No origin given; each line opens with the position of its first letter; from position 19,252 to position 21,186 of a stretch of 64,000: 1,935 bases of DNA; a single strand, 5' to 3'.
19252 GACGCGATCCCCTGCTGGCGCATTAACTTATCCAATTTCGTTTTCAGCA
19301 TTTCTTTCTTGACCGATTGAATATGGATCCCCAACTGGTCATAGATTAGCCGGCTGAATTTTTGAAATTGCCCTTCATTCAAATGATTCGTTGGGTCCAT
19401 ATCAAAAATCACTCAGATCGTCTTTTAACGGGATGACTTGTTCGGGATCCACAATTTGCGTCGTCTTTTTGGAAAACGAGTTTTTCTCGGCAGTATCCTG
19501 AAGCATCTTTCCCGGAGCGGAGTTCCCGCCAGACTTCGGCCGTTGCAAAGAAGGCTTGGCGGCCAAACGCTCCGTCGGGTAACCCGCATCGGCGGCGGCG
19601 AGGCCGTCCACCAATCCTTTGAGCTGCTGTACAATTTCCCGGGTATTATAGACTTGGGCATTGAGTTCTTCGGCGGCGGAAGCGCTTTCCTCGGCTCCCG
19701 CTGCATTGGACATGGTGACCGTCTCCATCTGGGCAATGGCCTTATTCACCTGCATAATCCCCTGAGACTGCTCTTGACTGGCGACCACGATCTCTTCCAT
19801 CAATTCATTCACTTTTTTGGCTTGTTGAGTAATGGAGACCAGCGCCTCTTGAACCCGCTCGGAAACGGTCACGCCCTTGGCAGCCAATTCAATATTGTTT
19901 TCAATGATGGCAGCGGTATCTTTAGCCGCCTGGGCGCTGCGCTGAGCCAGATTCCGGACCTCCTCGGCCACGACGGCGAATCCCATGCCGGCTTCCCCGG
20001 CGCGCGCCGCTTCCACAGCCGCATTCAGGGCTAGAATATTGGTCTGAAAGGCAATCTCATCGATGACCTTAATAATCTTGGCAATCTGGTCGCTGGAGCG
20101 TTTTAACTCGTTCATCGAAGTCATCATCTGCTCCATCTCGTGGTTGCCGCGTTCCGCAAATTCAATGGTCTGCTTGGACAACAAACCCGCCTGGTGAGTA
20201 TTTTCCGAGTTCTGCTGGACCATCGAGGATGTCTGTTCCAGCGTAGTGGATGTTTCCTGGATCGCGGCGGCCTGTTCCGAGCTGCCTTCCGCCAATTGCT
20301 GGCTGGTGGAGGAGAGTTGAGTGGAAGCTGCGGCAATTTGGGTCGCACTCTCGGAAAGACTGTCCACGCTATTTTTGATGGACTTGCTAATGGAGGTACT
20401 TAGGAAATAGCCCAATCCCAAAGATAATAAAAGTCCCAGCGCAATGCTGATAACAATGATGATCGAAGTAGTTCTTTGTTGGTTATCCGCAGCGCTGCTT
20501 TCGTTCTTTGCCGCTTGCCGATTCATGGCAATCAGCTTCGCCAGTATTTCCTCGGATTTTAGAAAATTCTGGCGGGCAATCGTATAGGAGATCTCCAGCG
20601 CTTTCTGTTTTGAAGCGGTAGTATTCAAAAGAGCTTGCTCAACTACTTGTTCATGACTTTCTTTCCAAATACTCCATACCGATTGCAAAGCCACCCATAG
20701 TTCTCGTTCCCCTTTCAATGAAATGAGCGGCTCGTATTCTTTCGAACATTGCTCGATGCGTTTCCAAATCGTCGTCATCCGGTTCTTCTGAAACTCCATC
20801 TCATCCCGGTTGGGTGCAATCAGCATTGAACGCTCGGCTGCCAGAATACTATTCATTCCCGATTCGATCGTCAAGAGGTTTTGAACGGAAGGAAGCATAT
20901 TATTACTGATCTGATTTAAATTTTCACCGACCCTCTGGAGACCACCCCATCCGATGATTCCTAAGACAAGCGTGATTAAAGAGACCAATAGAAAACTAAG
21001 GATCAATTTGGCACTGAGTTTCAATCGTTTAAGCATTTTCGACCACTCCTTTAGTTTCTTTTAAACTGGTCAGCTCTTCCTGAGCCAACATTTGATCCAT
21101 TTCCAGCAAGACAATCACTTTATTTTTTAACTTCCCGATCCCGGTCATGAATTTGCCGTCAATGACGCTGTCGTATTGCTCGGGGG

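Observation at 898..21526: Two tandem chemosensory modules, each followed by a soluble multi-PAS hybrid kinase with an Hpt domain; one module lacks an MCP and ends in a LuxR-type DNA-binding regulator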

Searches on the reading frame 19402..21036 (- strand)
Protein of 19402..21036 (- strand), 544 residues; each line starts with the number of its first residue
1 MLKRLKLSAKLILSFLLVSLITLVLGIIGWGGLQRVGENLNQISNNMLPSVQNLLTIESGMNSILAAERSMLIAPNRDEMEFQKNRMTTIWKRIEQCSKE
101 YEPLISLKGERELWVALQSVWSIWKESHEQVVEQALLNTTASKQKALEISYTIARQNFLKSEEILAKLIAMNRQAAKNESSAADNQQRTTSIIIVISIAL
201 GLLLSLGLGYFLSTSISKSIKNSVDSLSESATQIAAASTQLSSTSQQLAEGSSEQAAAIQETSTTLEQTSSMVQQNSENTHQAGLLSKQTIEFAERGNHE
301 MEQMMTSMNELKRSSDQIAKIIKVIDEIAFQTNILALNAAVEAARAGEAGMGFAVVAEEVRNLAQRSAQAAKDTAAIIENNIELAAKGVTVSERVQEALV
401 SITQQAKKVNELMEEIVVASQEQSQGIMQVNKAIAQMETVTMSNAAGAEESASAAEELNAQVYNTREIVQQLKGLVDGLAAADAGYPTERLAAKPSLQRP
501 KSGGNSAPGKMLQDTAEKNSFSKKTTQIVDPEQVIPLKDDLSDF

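Call 3: search_protein_families(library=pfam, proteins=[window:19402-21036:-])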
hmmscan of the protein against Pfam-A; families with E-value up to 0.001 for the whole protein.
window:19402-21036:- (544 aa): 3 families
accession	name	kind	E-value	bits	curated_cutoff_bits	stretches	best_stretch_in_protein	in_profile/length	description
PF00015.26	MCPsignal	-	6e-47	160.1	34.6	1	287-441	4-172/172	Methyl-accepting chemotaxis protein (MCP) signalling domain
PF12729.13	4HB_MCP_1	-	7.8e-24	84.7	27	1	5-185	2-179/181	Four helix bundle sensory module for signal transduction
PF02203.21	TarH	-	4.2e-06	27.2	25.2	1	1-101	1-101/177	Tar ligand binding domain homologue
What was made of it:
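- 19402..21036 (-): mcp1: transmembrane chemoreceptor (4HB sensor, 2 TM, no HAMP, 36H signalling domain, ~75-aa C-terminal tail). Pfam 4HB_MCP_1 + MCPsignal (call 3).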

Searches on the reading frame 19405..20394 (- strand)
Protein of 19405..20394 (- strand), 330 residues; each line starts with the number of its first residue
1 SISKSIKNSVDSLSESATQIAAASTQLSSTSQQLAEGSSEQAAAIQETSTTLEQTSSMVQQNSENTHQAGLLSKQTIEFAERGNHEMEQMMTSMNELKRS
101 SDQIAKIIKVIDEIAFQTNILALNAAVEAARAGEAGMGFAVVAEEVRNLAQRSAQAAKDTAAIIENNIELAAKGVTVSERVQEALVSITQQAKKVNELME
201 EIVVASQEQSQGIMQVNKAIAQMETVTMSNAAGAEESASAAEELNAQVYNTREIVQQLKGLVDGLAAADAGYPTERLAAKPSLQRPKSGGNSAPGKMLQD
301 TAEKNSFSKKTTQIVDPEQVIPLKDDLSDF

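Call 37: search_solved_structures(query=window:19405-20394:-, show_alignments=4, max_evalue=1e-10)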
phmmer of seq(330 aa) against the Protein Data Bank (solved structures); distinct sequences matched with E-value up to 1e-10: 12.
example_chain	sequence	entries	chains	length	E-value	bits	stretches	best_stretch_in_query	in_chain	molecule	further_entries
3zx6_A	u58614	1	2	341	4e-51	177.6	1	4-255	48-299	HAMP, METHYL-ACCEPTING CHEMOTAXIS PROTEIN I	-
8c5v_I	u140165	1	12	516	4.2e-50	174.2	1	10-255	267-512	Methyl-accepting chemotaxis protein I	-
6s1k_E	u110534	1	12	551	8e-50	173.3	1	10-255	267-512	Methyl-accepting chemotaxis protein I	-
1qu7_A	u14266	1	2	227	1.5e-48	169.2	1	39-255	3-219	METHYL-ACCEPTING CHEMOTAXIS PROTEIN I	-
31cj_A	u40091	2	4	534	3.4e-31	112.3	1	12-242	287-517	Aerotaxis receptor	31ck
2ch7_B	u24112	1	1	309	4.3e-22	82.4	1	4-253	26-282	METHYL-ACCEPTING CHEMOTAXIS PROTEIN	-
3ja6_H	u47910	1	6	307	4.5e-22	82.4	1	4-253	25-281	Methyl-accepting chemotaxis protein 2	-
2ch7_A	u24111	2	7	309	5.5e-22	82.1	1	4-261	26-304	METHYL-ACCEPTING CHEMOTAXIS PROTEIN | Methyl-accepting chemotaxis protein 2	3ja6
6s18_A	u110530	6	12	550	9.5e-16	61.6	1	6-249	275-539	Aromatic acid chemoreceptor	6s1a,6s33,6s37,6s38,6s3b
4jpb_B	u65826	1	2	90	3.9e-13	53.1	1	91-160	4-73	Methyl-accepting chemotaxis protein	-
3ur1_C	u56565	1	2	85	9.3e-13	51.9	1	100-160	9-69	Methyl-accepting chemotaxis protein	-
3g6b_A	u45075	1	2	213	7.4e-11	45.6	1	93-220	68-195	Methyl-accepting chemotaxis protein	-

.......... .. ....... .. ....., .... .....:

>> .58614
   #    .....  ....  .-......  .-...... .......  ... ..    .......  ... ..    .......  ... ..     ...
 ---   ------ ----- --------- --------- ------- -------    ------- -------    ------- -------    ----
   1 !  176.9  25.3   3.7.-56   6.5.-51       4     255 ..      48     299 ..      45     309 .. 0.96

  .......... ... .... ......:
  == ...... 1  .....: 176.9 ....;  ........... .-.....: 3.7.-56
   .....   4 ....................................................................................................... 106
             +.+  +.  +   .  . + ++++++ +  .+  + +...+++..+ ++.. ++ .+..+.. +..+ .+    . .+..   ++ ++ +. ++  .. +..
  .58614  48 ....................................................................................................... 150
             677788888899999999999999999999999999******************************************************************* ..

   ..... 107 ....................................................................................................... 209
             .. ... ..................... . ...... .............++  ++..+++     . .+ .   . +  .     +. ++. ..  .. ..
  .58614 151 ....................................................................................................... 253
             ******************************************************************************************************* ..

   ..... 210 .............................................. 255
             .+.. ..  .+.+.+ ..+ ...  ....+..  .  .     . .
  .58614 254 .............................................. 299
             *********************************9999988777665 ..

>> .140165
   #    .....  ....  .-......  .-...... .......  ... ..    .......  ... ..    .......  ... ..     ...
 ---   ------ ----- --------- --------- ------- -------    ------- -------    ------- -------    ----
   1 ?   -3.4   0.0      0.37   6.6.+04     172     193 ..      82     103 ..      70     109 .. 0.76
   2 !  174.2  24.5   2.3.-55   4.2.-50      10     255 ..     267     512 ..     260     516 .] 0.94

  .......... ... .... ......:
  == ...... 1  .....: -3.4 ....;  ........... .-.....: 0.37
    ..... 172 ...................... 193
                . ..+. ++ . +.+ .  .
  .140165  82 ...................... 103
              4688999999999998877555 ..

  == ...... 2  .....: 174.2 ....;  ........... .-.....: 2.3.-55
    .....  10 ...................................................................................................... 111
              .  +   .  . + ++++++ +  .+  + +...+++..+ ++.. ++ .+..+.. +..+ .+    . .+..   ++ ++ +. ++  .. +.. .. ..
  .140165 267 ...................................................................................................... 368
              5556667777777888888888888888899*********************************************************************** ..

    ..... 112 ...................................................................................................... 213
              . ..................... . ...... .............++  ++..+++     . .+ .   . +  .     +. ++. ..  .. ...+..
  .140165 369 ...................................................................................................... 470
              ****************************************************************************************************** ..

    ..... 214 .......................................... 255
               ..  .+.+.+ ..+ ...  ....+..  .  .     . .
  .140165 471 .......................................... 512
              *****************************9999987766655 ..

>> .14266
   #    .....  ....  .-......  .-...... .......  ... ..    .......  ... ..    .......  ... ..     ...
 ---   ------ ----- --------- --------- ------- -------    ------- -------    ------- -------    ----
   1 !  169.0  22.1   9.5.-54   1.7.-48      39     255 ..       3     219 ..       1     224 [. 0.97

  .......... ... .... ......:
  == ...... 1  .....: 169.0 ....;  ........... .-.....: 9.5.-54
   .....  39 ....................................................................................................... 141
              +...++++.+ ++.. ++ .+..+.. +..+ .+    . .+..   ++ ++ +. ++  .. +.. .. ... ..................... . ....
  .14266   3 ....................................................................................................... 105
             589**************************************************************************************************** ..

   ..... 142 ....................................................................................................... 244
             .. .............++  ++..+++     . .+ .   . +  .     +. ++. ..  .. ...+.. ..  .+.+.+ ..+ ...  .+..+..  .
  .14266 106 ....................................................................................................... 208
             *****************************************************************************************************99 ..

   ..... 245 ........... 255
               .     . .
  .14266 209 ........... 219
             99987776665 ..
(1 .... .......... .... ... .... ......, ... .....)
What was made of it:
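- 19402..21036 (-): Gapless alignment to E. coli Tsr 267-512, starting about 10 residues after TM2 (call 37).
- On F7 chemosensory class: Mcp1 aligns to Tsr 267-512 without gaps but needs gaps against the 44H receptor TM1143 (call 37).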
